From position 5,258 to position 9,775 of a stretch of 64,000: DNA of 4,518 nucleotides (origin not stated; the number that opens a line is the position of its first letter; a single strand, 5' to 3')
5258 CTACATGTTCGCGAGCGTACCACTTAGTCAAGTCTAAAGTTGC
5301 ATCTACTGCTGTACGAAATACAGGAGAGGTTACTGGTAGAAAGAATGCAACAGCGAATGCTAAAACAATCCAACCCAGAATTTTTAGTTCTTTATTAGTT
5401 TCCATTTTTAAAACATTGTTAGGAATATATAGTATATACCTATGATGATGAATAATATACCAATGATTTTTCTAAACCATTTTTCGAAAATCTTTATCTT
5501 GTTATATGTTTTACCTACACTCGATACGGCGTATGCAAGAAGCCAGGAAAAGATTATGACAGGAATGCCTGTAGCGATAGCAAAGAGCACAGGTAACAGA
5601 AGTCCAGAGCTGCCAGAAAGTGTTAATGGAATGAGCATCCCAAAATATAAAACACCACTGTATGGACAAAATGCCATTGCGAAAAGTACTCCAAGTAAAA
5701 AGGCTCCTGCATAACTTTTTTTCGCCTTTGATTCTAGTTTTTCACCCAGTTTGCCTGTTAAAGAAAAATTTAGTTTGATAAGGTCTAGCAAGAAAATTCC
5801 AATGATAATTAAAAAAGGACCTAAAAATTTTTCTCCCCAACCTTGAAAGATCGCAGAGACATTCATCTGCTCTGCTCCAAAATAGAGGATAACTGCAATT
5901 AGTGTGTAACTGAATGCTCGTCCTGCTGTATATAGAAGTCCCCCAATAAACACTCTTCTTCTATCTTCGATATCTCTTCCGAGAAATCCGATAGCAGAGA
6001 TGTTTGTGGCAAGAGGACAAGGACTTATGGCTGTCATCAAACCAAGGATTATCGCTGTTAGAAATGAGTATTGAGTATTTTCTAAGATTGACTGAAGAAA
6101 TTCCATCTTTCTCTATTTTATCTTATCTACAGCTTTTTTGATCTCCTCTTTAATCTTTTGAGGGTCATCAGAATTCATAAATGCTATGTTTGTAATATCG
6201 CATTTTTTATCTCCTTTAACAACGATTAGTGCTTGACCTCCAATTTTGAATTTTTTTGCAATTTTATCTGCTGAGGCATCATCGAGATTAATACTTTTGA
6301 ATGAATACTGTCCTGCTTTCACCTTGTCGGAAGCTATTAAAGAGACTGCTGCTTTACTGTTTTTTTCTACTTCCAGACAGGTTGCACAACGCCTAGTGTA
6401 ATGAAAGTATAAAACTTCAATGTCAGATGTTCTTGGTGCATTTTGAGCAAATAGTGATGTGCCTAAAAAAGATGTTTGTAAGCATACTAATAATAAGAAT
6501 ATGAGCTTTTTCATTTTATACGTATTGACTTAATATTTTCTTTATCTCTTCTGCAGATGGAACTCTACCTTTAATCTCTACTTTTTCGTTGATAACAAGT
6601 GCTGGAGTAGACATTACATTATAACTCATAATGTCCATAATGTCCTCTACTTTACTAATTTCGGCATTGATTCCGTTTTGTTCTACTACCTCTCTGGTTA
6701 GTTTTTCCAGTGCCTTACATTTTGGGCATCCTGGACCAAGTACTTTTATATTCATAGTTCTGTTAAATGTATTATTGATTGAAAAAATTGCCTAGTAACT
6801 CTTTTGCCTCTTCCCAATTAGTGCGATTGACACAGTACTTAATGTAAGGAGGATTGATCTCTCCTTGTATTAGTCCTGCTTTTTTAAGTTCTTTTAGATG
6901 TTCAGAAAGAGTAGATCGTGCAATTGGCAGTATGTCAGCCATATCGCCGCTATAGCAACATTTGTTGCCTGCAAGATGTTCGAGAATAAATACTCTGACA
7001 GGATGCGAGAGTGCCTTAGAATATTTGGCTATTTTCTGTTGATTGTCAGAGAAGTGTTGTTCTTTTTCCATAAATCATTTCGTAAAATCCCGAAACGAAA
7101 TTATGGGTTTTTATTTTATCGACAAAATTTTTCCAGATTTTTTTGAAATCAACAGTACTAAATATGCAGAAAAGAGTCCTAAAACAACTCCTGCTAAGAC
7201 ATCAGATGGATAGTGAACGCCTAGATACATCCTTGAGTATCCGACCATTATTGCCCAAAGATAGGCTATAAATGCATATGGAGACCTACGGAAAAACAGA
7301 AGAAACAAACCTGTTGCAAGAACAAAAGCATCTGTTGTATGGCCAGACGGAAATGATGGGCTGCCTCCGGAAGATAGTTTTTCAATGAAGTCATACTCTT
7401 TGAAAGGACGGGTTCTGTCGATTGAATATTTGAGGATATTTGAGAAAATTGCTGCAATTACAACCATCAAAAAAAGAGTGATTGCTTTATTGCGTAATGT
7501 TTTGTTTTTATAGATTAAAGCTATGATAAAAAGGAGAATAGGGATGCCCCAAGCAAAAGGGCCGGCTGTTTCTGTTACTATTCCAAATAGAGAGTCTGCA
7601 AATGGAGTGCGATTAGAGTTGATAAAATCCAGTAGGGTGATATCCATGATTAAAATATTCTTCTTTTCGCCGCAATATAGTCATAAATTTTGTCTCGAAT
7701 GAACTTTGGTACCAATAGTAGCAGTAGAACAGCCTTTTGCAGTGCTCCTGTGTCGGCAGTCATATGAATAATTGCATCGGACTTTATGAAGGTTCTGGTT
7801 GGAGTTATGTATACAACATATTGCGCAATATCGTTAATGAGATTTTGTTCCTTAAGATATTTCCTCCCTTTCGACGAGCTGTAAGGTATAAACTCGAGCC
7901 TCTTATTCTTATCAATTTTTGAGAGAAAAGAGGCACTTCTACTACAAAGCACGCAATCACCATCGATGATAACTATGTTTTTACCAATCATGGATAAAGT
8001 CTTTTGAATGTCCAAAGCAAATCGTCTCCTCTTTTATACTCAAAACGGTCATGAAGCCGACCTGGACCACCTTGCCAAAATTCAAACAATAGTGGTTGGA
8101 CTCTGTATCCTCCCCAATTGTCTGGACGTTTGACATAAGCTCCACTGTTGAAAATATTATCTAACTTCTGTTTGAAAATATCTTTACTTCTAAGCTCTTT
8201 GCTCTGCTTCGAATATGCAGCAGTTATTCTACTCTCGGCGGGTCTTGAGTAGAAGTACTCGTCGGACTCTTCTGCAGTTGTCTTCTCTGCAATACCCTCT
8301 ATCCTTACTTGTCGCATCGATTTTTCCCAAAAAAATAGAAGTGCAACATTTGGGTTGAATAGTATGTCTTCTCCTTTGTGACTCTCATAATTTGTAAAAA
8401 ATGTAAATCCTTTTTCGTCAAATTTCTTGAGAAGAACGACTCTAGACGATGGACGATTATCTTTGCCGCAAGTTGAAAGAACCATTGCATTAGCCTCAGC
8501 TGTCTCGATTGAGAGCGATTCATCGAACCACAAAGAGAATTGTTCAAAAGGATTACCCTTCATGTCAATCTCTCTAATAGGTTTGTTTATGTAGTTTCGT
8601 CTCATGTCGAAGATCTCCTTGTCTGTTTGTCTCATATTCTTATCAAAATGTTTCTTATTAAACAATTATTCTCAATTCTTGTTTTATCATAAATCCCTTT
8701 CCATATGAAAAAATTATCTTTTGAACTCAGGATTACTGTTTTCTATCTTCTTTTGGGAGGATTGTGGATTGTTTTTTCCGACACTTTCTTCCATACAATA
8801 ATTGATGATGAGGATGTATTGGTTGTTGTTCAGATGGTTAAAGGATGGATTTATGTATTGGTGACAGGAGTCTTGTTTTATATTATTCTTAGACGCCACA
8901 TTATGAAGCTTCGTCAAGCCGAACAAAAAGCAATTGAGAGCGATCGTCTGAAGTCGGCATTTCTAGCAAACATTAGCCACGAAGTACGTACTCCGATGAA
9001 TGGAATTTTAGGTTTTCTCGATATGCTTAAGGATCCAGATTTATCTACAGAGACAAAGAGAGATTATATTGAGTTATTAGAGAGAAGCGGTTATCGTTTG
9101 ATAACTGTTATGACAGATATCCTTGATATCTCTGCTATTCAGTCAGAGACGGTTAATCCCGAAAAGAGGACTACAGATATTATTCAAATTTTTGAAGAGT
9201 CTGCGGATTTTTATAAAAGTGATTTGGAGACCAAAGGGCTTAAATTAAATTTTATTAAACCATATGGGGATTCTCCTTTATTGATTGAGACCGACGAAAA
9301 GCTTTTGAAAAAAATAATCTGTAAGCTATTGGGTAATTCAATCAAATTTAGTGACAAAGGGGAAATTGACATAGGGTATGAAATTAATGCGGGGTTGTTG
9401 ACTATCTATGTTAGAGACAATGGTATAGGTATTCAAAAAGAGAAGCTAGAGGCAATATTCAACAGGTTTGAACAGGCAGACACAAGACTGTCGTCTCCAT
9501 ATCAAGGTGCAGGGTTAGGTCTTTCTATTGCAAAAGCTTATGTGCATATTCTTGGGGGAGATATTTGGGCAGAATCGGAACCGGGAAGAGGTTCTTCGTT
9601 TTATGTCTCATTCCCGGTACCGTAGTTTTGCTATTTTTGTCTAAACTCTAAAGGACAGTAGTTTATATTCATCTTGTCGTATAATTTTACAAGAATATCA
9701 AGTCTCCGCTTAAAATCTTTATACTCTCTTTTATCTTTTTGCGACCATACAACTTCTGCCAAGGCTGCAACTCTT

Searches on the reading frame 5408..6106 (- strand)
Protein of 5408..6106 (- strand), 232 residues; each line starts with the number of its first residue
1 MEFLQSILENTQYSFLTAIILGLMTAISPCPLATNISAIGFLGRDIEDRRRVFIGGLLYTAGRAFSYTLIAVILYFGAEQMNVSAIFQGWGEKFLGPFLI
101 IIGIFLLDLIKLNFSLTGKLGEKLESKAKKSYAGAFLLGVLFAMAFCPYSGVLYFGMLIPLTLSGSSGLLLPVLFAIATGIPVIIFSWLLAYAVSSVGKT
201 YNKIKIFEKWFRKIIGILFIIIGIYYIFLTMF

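Call 94: search_protein_families(library=pfam, proteins=[window:5408-6106:-], max_evalue=0.001)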
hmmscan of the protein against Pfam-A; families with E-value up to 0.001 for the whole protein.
window:5408-6106:- (232 aa): 2 families
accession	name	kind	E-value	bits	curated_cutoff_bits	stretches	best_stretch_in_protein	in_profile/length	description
PF13386.12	DsbD_2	-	9.5e-23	81.6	24.9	1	17-225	1-199/199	Cytochrome C biogenesis protein transmembrane region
PF02683.22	DsbD_TM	-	2e-07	31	27.1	1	16-224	6-212/219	Cytochrome C biogenesis protein transmembrane domain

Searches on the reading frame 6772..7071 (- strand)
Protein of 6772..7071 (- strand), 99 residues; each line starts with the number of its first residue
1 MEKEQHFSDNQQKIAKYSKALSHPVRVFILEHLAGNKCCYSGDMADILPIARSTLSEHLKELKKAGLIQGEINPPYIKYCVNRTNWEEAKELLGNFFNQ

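Call 94: search_protein_families(library=pfam, proteins=[window:6772-7071:-], max_evalue=0.001)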
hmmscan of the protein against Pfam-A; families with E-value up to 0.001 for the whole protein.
window:6772-7071:- (99 aa): 6 families
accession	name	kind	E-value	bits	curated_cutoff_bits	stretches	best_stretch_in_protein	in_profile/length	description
PF12840.13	HTH_20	-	5.6e-12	45.9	27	1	21-68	1-48/51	Helix-turn-helix domain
PF01022.26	HTH_5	-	7.1e-10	39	22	1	24-69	2-46/47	Bacterial regulatory protein, arsR family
PF13545.12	HTH_Crp_2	-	4.7e-05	23.7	27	1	43-69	27-53/70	Crp-like helix-turn-helix domain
PF12802.13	MarR_2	-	6.4e-05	23.5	27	1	29-73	10-55/61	MarR family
PF01047.28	MarR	-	0.00017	21.8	24.6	1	26-69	5-48/59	MarR family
PF13412.12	HTH_24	-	0.00089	19.2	21.9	0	29-69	8-48/48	Winged helix-turn-helix DNA-binding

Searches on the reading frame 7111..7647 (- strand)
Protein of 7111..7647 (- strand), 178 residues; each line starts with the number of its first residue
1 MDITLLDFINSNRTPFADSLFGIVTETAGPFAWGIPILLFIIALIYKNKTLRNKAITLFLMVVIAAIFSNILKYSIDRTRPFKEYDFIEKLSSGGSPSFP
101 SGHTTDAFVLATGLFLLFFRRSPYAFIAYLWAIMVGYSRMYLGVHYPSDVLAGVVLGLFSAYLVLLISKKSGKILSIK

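Call 94: search_protein_families(library=pfam, proteins=[window:7111-7647:-], max_evalue=0.001)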
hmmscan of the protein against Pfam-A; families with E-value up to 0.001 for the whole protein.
window:7111-7647:- (178 aa): 2 families
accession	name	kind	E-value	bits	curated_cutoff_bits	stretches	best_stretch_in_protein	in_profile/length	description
PF01569.27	PAP2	-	3.9e-31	108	27.2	1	55-171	2-128/130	PAP2 superfamily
PF14378.12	PAP2_3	-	5.6e-09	36.5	27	1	89-163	117-190/190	PAP2 superfamily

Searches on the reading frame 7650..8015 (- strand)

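Call 94: search_protein_families(library=pfam, proteins=[window:7650-8015:-], max_evalue=0.001)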
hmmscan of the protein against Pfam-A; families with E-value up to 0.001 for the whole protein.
window:7650-8015:- (121 aa): 1 family
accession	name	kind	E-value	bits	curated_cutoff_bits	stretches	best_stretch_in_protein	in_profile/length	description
PF04134.17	DCC1-like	-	1.8e-18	68.3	27.8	1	15-119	1-108/113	DCC1-like thiol-disulfide oxidoreductase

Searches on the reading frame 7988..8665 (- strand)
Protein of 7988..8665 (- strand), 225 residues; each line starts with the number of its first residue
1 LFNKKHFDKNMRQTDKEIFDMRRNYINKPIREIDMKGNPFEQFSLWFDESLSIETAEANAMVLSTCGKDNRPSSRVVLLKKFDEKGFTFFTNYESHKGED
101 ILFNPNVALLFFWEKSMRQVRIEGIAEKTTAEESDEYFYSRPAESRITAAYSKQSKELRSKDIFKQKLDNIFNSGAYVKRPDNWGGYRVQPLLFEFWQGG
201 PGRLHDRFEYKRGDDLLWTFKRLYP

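Call 94: search_protein_families(library=pfam, proteins=[window:7988-8665:-], max_evalue=0.001)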
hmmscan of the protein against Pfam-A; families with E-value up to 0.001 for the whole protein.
window:7988-8665:- (225 aa): 3 families
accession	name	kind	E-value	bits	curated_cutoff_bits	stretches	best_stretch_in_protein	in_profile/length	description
PF01243.27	PNPOx_N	-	6.3e-27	94.8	28.1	1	56-172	10-117/120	Pyridoxamine 5'-phosphate oxidase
PF10590.14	PNP_phzG_C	-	3.1e-18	65.9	27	1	184-225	1-42/42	Pyridoxine 5'-phosphate oxidase C-terminal dimerisation region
PF12766.13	Pyridox_oxase_2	-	4e-07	31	26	1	49-126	10-96/100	Pyridoxamine 5'-phosphate oxidase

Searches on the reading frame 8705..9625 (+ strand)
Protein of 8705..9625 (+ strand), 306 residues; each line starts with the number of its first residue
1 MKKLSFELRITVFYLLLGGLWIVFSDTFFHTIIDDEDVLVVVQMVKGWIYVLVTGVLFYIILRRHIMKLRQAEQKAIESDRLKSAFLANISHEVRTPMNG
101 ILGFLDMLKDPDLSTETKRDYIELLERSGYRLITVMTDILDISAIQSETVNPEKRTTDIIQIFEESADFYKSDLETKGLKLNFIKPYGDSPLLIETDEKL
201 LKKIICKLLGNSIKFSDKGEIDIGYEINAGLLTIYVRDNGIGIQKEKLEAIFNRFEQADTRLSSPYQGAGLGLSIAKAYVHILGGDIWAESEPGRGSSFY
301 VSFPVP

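Call 94: search_protein_families(library=pfam, proteins=[window:8705-9625:+], max_evalue=0.001)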
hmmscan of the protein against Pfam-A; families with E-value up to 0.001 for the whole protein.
window:8705-9625:+ (306 aa): 2 families
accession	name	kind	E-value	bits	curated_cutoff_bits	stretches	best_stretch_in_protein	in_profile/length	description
PF02518.31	HATPase_c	-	1.1e-24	87.4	26.4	1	197-305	2-109/111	Histidine kinase-, DNA gyrase B-, and HSP90-like ATPase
PF00512.31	HisKA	-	3e-17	62.8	26.9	1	83-147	2-65/66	His Kinase A (phospho-acceptor) domain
